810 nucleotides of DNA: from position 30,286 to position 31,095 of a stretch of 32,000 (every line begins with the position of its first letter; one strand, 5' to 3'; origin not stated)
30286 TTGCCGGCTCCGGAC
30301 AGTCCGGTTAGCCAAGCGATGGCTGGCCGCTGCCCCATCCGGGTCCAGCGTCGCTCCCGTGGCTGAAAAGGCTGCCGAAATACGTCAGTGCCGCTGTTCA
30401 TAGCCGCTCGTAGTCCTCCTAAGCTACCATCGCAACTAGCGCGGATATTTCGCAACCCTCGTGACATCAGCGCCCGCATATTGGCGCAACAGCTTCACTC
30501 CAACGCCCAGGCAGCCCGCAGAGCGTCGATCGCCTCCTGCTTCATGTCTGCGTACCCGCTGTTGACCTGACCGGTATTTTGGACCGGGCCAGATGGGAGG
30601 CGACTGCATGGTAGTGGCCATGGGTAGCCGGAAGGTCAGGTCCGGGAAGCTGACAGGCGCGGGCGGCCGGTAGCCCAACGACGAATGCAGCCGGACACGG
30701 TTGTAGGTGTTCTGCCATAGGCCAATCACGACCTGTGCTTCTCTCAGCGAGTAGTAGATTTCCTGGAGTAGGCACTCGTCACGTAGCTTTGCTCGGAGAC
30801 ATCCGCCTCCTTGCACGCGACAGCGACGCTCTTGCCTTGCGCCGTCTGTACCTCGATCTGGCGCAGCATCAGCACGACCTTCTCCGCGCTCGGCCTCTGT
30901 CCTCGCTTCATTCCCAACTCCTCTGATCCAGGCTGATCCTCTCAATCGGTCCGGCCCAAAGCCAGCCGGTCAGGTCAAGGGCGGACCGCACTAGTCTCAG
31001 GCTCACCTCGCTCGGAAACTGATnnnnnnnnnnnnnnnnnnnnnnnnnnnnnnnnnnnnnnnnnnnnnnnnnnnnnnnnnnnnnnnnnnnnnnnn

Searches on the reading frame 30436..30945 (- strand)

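Call 63: search_protein_families(library=pfam, proteins=[window:30436-30945:-], max_evalue=0.1)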
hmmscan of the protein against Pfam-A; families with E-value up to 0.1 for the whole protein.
window:30436-30945:- (169 aa): 2 families
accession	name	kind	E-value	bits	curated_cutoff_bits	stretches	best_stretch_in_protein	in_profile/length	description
PF13683.12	rve_3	-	4.6e-12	45.9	26.5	1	53-95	25-67/67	Integrase core domain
PF13333.12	rve_2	-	0.024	15.2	22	1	54-95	7-48/56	Integrase core domain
